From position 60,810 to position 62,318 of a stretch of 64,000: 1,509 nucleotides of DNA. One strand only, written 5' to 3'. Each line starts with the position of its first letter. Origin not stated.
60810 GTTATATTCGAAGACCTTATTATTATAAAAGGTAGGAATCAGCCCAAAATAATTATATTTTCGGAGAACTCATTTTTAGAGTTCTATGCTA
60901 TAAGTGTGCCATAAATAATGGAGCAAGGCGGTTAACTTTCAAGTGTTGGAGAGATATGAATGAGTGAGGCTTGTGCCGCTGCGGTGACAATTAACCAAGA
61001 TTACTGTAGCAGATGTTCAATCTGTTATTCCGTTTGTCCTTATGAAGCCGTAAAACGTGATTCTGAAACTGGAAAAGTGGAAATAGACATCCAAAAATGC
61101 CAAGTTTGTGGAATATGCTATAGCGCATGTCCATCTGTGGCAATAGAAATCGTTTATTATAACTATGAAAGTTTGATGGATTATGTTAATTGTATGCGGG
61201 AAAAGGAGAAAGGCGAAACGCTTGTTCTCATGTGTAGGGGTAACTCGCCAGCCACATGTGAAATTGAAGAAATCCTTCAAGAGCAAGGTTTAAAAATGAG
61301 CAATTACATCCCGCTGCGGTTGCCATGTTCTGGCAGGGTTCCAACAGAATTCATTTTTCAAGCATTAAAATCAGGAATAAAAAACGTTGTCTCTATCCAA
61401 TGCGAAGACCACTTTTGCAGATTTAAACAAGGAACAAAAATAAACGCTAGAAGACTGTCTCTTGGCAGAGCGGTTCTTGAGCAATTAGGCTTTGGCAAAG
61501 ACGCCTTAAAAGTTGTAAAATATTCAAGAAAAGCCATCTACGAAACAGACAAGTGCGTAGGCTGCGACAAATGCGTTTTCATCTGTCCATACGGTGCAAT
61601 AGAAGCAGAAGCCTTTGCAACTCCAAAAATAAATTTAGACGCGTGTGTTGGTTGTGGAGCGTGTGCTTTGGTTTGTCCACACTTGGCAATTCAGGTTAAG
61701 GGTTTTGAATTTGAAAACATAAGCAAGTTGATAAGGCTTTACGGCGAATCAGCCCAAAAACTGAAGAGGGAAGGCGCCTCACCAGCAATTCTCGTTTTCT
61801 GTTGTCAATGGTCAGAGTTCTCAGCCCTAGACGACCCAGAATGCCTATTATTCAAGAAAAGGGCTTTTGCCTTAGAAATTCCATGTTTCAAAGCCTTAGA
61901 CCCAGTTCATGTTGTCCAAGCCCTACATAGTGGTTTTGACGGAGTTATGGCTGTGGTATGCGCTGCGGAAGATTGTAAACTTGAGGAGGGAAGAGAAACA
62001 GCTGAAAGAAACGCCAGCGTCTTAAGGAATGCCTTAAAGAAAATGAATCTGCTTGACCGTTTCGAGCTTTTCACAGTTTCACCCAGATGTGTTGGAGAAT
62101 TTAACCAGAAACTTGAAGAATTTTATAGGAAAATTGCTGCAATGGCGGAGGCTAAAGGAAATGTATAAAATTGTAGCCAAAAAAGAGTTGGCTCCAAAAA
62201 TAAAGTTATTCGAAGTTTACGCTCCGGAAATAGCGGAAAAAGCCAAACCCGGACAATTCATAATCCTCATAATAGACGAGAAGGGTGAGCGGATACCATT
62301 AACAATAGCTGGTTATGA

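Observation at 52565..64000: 11-kb redox supercluster: ACAD-EtfAB / HdrA::MvhD / HdrD / two 4-Cys mini-proteins / TrxR / Fd-MvhD-Fd-MvhD / NfnAB-like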

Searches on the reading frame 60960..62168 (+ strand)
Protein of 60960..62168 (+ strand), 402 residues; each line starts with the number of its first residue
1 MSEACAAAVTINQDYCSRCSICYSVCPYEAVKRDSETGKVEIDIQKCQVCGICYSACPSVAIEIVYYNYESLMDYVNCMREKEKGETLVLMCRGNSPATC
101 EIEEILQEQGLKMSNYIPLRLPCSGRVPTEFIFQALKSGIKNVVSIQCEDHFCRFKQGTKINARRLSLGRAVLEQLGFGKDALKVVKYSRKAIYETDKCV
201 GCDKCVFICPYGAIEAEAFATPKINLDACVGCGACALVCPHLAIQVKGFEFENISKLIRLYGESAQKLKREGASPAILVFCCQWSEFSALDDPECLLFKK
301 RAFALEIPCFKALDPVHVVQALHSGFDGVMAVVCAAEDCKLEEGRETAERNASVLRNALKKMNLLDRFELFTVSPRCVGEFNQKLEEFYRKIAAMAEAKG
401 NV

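Call 5: search_protein_families(library=pfam, proteins=[window:60960-62168:+], max_evalue=0.01)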
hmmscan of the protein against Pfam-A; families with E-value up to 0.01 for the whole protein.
window:60960-62168:+ (402 aa): 16 families
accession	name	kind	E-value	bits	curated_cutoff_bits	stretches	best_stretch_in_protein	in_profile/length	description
PF02662.21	FlpD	-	2e-36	125.1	22.3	2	277-395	1-122/123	Methyl-viologen-reducing hydrogenase, delta subunit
PF00037.32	Fer4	-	2.8e-25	87.5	21.1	4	222-245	1-24/24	4Fe-4S binding domain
PF12837.12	Fer4_6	-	4.1e-22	77.4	25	4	222-244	2-24/24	4Fe-4S binding domain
PF12838.12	Fer4_7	-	8e-18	65.1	27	2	198-241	1-50/52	4Fe-4S dicluster domain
PF13237.11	Fer4_10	-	8.4e-18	64.5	25.5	3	9-58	2-53/53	4Fe-4S dicluster domain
PF12797.12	Fer4_2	-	2.1e-17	62.2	24.5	4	222-240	3-21/22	4Fe-4S binding domain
PF13187.11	Fer4_9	-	7.5e-16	58.3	27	2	198-243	1-51/52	4Fe-4S dicluster domain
PF14697.11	Fer4_21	-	1.1e-15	57.9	35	2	195-244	4-57/59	4Fe-4S dicluster domain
PF13484.11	Fer4_16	-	3e-13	50.8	30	2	198-217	1-20/66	4Fe-4S double cluster binding domain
PF25160.1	LdpA_Fe-S-bd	-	2.9e-11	43.4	27.6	3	216-247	15-46/49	LdpA Fe-S cluster-binding domain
PF12800.12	Fer4_4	-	6.2e-10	39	24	0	227-240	2-15/17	4Fe-4S binding domain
PF13183.11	Fer4_8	-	1e-07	32.8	27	1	226-250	2-26/68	4Fe-4S dicluster domain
PF13534.11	Fer4_17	-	2.8e-06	28.2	22.2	0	193-212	40-59/61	4Fe-4S dicluster domain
PF12798.12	Fer4_3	-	1.1e-05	26.4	27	0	229-241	1-13/15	4Fe-4S binding domain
PF13459.11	Fer4_15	-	0.0067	17.5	22.4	0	40-60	1-21/66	4Fe-4S single cluster domain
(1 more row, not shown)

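Call 7: find_encoding_contigs(protein=window:60960-62168:+, flank=10000, max_places=6)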
Protein window:60960-62168:+ (402 aa): 1 contig read that carries it; 1 place shown.
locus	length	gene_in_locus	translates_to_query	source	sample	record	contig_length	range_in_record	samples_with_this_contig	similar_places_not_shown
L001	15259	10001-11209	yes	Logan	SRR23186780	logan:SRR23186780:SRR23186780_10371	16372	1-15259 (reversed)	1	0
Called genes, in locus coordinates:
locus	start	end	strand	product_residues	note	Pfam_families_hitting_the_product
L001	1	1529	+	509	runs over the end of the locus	PF23545:Zn_ribbon_HMPTM, PF13353:Fer4_12 (faint), PF04055:Radical_SAM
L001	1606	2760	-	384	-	PF02771:Acyl-CoA_dh_N, PF02770:Acyl-CoA_dh_M, PF00441:Acyl-CoA_dh_1, PF08028:Acyl-CoA_dh_2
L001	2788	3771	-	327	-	PF01012:ETF, PF00766:ETF_alpha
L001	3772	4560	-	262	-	PF01012:ETF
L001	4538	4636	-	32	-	-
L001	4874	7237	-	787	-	PF00890:FAD_binding_2 (weak), PF01266:DAO (weak), PF12831:FAD_oxidored (weak), PF13450:NAD_binding_8 (weak), PF12838:Fer4_7, PF13187:Fer4_9, PF13237:Fer4_10, PF02662:FlpD, +14 more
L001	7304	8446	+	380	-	PF13183:Fer4_8, PF13237:Fer4_10 (weak), PF13187:Fer4_9, PF13534:Fer4_17, PF02754:CCG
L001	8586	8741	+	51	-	-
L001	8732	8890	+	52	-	-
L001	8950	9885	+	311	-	PF00890:FAD_binding_2 (faint), PF01946:Thi4 (weak), PF03486:HI0933_like (faint), PF07992:Pyr_redox_2, PF12831:FAD_oxidored (weak), PF01266:DAO (weak), PF13738:Pyr_redox_3, PF00070:Pyr_redox, +1 more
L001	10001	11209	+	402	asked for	PF13237:Fer4_10, PF02662:FlpD, PF13187:Fer4_9, PF12838:Fer4_7, PF13237:Fer4_10, PF14697:Fer4_21, PF00037:Fer4, PF02662:FlpD, +14 more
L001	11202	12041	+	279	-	PF10418:DHODB_Fe-S_bind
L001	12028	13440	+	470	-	PF03807:F420_oxidored (faint), PF14691:Fer4_20, PF01262:AlaDh_PNT_C (faint), PF03486:HI0933_like (faint), PF07992:Pyr_redox_2, PF01266:DAO (weak), PF12831:FAD_oxidored (weak), PF13450:NAD_binding_8, +3 more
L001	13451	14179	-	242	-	PF10609:ParA, PF01656:CbiA, PF02374:ArsA_ATPase (faint), PF09140:MipZ (weak), PF13614:AAA_31 (weak)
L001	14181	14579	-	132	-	PF01155:HypA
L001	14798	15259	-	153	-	?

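Call 8: search_protein_families(library=ncbifam, proteins=[window:60960-62168:+], max_evalue=0.001)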
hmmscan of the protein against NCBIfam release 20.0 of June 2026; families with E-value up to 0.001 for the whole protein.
window:60960-62168:+ (402 aa): 101 families (the best 25 are shown)
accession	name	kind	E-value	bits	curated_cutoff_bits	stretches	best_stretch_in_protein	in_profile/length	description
NF040770.1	hetero_SS_HdrA2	exception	9.6e-49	166.2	1100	2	192-397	572-773/777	CoB-CoM heterodisulfide reductase HdrA2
NF040684.1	PorD_Arch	equivalog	1.4e-21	76.3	120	2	191-246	26-81/85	pyruvate synthase subunit PorD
NF041891.1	hdrA_Methbact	equivalog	1.5e-21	76.3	1300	2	192-394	567-760/762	ferredoxin:CoB-CoM heterodisulfide reductase subunit HdrA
TIGR02179.1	PorD_KorD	subfamily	1.6e-20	73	60.05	2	191-246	19-74/78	2-oxoacid:acceptor oxidoreductase, delta subunit, pyruvate/2-ketoisovalerate family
NF041778.1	hetero_SS_HdrA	equivalog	3.8e-19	68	1400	2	9-146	582-713/771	ferredoxin:CoB-CoM heterodisulfide reductase subunit HdrA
NF040864.1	HgcB_ferredoxin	equivalog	5e-19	67.9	99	2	194-247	11-64/93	mercury methylation ferredoxin HgcB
TIGR02700.1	flavo_MJ0208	hypoth_equivalog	5.8e-19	68.3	251.35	2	195-252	146-201/234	dihydromethanopterin reductase (acceptor)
NF038196.1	ferrodoxin_EFR1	subfamily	3.2e-18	66.6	75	2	79-247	66-232/242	EFR1 family ferrodoxin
NF045873.1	F420_non_VhuD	exception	1.3e-17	64.1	215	2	275-393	2-123/132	F420-non-reducing hydrogenase iron-sulfur subunit VhuD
NF006221.0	PRK08348.1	subfamily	6.1e-17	61.6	124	2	187-246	34-94/136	NADH-plastoquinone oxidoreductase subunit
NF007203.0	PRK09624.1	equivalog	8e-16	58.2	171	2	11-65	48-101/105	pyuvate ferredoxin oxidoreductase subunit delta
NF042909.1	FMH_DH_FwdF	exception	1.7e-15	57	375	2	181-249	240-316/336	tungsten-dependent formylmethanofuran dehydrogenase subunit FwdF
NF045874.1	Vhu_polyferre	exception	2.6e-15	56.1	600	2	184-258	115-188/381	F420-non-reducing hydrogenase associated-polyferredoxin VhuB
NF005504.0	PRK07118.1-3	equivalog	3.5e-15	56.1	437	2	13-107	139-232/293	Fe-S cluster domain-containing protein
NF009410.0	PRK12771.1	subfamily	5.8e-15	54.9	516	2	191-246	500-562/566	NAD(P)-binding protein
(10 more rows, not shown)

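Call 9: find_related_loci(query=window:60960-62168:+, collection=genome_contigs, flank=10000)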
Query window:60960-62168:+ (402 aa) in genome_contigs; peptide patterns used: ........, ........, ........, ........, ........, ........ (x = any residue, [..] = any of these).
260 stretches matched a pattern; 182 encode a relative of the query (tblastn E <= 1e-3); the best 80 are kept; 80 distinct loci.
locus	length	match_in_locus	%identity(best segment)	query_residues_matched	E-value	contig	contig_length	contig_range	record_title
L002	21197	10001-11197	82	1-399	0e+0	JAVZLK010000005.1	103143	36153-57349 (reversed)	MAG: Candidatus Bathyarchaeia archaeon isolate DRTY-6_201907_bins_50 DRTY-6_201907_bins_50_scaffold_5, whole genome shot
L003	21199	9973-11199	81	1-402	0e+0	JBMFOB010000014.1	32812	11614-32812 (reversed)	MAG: Candidatus Bathyarchaeia archaeon isolate KM4338-26 NODE_14_length_32812_cov_8.757629, whole genome shotgun sequenc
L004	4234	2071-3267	80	1-399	0e+0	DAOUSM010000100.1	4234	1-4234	MAG TPA_asm: Candidatus Bathyarchaeota archaeon isolate CSMAG_546 CSMAG_546_k127_25784_length_4234_cov_9.0000, whole gen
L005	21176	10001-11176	80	4-395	0e+0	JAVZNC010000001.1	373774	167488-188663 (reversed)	MAG: Candidatus Bathyarchaeia archaeon isolate DRTY-6_201912_bins_40 DRTY-6_201912_bins_40_scaffold_1, whole genome shot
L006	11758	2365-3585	78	3-402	0e+0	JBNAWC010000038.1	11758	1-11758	MAG: Candidatus Bathyarchaeales archaeon isolate Kamch4342-D-MF-054 bin100.fa-38, whole genome shotgun sequence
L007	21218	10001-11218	78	1-402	0e+0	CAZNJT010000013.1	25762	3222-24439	MAG TPA_asm: uncultured Candidatus Bathyarchaeia archaeon isolate binchicken_co119_491 genome assembly, contig: NODE_218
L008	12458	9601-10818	78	1-402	0e+0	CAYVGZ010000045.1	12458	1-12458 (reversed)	MAG TPA_asm: uncultured Candidatus Bathyarchaeia archaeon isolate binchicken_co274_389 genome assembly, contig: NODE_126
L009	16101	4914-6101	79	1-399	0e+0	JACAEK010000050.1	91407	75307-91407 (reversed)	MAG: Candidatus Bathyarchaeota archaeon isolate L.E.AR.33 k119_1658914, whole genome shotgun sequence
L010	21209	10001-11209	77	1-402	0e+0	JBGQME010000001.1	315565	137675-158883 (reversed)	MAG: Candidatus Bathyarchaeia archaeon isolate OBJ2_061818_150_25 k141_758685_length_315565_cov_26.0000, whole genome sh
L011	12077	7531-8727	77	1-399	0e+0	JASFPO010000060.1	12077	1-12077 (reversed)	MAG: Candidatus Bathyarchaeota archaeon isolate D0819M58metaG_Bin_753 D0819M58metaG_FD_scaffold_542_c1, whole genome sho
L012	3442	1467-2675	74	1-402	0e+0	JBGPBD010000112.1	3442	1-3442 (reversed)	MAG: Candidatus Bathyarchaeia archaeon isolate OBJ_0618_130150_113 k141_4010393_length_3442_cov_15.2811, whole genome sh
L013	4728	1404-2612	75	1-402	0e+0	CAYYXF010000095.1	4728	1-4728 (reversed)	MAG TPA_asm: uncultured Candidatus Bathyarchaeia archaeon isolate binchicken_co33_214 genome assembly, contig: NODE_2853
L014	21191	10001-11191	79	3-399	0e+0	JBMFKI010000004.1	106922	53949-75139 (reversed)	MAG: Candidatus Bathyarchaeia archaeon isolate KM4336-19 NODE_4_length_106922_cov_13.036165, whole genome shotgun sequen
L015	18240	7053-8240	75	1-399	0e+0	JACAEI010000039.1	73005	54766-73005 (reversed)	MAG: Candidatus Bathyarchaeota archaeon isolate L.E.AR.18 k119_1033815, whole genome shotgun sequence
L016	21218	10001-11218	73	1-402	0e+0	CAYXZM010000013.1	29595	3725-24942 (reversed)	MAG TPA_asm: uncultured Candidatus Bathyarchaeia archaeon isolate SRP231805_co4_143 genome assembly, contig: k141_52266,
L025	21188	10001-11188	74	1-399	0e+0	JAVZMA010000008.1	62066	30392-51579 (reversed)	MAG: Candidatus Bathyarchaeia archaeon isolate DRTY-6_201907_bins_79 DRTY-6_201907_bins_79_scaffold_8, whole genome shot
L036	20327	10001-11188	73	1-399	0e+0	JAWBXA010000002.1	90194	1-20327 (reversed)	MAG: Candidatus Bathyarchaeia archaeon isolate JZ-1_201803_bins_76 JZ-1_201803_bins_76_scaffold_2, whole genome shotgun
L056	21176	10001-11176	71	1-395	0e+0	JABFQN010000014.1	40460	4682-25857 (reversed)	Candidatus Bathyarchaeota archaeon A05DMB-3 NODE_407_length_40460_cov_24.090731, whole genome shotgun sequence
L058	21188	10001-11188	70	1-399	0e+0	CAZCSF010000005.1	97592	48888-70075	MAG TPA_asm: uncultured Candidatus Bathyarchaeia archaeon isolate binchicken_co40_75 genome assembly, contig: NODE_259_l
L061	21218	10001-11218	68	1-402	0e+0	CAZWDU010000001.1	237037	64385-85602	MAG TPA_asm: uncultured Candidatus Bathyarchaeia archaeon isolate binchicken_co43_174 genome assembly, contig: NODE_11_l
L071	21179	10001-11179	69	1-397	0e+0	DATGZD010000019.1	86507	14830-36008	MAG TPA_asm: Candidatus Sulfotelmatobacter sp. isolate SMAG_U10654 k141_114251, whole genome shotgun sequence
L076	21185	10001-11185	68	1-398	0e+0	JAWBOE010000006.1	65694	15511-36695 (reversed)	MAG: Candidatus Bathyarchaeia archaeon isolate HHBFW-2_201803_bins_186 HHBFW-2_201803_bins_186_scaffold_6, whole genome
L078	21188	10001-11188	67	1-399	0e+0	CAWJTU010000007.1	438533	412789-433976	MAG: Candidatus Bathyarchaeota archaeon isolate MFD04408.bin.1.95 genome assembly, contig: contig_13384, whole genome sh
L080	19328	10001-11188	71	1-399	0e+0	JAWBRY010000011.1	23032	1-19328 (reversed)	MAG: Candidatus Bathyarchaeia archaeon isolate JZ-1_201705_bins_87 JZ-1_201705_bins_87_scaffold_11, whole genome shotgun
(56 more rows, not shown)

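Call 17: search_solved_structures(query=window:60960-62168:+, max_evalue=0.001, show_alignments=2)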
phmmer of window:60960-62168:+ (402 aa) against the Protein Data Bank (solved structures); distinct sequences matched with E-value up to 0.001: 96 (the best 60 are shown).
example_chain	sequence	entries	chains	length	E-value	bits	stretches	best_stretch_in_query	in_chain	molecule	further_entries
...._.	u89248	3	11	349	3e-17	65.9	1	9-68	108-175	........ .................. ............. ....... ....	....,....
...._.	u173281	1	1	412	3.2e-16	62.5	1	196-260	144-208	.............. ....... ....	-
8rvu_a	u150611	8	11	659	6.7e-16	61.5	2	192-258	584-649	H(2):CoB-CoM heterodisulfide,ferredoxin reductase subunit A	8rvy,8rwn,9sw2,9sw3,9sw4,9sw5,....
8rvv_A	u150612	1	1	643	1.7e-15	60.2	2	192-256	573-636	H(2):CoB-CoM heterodisulfide,ferredoxin reductase subunit A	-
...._H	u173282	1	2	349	3.3e-15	59.2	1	9-66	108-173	Tungsten formylmethanofuran dehydrogenase, subunit F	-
9sfi_T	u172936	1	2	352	3.5e-15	59.1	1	10-62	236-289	4Fe-4S ferredoxin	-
9sfi_A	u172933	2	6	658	4.6e-13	52.2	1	9-76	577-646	CoB--CoM heterodisulfide reductase iron-sulfur subunit A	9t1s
9sfi_O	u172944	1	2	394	2.2e-11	46.6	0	188-252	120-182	Ferredoxin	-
7bkb_K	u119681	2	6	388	8.1e-11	44.8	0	11-64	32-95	Formylmethanofuran dehydrogenase, subunit F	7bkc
5odc_A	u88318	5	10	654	1.2e-10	44.3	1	10-72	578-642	Heterodisulfide reductase, subunit A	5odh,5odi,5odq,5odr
6cfw_N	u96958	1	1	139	1.2e-08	37.6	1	188-270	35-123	NADH-plastoquinone oxidoreductase subunit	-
5odc_D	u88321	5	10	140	4.1e-08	35.9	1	274-398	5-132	Methyl-viologen reducing hydrogenase subunit D | Methyl-viologen reducing hydrogenase, subunit D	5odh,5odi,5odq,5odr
7np8_A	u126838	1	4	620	6.6e-08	35.2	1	195-247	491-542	Coenzyme F420-dependent sulfite reductase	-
8ys5_D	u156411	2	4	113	1e-07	34.5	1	195-263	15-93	2-oxoglutarate:acceptor oxidoreductase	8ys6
7zc6_B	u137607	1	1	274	1.1e-07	34.4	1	199-247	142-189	RnfB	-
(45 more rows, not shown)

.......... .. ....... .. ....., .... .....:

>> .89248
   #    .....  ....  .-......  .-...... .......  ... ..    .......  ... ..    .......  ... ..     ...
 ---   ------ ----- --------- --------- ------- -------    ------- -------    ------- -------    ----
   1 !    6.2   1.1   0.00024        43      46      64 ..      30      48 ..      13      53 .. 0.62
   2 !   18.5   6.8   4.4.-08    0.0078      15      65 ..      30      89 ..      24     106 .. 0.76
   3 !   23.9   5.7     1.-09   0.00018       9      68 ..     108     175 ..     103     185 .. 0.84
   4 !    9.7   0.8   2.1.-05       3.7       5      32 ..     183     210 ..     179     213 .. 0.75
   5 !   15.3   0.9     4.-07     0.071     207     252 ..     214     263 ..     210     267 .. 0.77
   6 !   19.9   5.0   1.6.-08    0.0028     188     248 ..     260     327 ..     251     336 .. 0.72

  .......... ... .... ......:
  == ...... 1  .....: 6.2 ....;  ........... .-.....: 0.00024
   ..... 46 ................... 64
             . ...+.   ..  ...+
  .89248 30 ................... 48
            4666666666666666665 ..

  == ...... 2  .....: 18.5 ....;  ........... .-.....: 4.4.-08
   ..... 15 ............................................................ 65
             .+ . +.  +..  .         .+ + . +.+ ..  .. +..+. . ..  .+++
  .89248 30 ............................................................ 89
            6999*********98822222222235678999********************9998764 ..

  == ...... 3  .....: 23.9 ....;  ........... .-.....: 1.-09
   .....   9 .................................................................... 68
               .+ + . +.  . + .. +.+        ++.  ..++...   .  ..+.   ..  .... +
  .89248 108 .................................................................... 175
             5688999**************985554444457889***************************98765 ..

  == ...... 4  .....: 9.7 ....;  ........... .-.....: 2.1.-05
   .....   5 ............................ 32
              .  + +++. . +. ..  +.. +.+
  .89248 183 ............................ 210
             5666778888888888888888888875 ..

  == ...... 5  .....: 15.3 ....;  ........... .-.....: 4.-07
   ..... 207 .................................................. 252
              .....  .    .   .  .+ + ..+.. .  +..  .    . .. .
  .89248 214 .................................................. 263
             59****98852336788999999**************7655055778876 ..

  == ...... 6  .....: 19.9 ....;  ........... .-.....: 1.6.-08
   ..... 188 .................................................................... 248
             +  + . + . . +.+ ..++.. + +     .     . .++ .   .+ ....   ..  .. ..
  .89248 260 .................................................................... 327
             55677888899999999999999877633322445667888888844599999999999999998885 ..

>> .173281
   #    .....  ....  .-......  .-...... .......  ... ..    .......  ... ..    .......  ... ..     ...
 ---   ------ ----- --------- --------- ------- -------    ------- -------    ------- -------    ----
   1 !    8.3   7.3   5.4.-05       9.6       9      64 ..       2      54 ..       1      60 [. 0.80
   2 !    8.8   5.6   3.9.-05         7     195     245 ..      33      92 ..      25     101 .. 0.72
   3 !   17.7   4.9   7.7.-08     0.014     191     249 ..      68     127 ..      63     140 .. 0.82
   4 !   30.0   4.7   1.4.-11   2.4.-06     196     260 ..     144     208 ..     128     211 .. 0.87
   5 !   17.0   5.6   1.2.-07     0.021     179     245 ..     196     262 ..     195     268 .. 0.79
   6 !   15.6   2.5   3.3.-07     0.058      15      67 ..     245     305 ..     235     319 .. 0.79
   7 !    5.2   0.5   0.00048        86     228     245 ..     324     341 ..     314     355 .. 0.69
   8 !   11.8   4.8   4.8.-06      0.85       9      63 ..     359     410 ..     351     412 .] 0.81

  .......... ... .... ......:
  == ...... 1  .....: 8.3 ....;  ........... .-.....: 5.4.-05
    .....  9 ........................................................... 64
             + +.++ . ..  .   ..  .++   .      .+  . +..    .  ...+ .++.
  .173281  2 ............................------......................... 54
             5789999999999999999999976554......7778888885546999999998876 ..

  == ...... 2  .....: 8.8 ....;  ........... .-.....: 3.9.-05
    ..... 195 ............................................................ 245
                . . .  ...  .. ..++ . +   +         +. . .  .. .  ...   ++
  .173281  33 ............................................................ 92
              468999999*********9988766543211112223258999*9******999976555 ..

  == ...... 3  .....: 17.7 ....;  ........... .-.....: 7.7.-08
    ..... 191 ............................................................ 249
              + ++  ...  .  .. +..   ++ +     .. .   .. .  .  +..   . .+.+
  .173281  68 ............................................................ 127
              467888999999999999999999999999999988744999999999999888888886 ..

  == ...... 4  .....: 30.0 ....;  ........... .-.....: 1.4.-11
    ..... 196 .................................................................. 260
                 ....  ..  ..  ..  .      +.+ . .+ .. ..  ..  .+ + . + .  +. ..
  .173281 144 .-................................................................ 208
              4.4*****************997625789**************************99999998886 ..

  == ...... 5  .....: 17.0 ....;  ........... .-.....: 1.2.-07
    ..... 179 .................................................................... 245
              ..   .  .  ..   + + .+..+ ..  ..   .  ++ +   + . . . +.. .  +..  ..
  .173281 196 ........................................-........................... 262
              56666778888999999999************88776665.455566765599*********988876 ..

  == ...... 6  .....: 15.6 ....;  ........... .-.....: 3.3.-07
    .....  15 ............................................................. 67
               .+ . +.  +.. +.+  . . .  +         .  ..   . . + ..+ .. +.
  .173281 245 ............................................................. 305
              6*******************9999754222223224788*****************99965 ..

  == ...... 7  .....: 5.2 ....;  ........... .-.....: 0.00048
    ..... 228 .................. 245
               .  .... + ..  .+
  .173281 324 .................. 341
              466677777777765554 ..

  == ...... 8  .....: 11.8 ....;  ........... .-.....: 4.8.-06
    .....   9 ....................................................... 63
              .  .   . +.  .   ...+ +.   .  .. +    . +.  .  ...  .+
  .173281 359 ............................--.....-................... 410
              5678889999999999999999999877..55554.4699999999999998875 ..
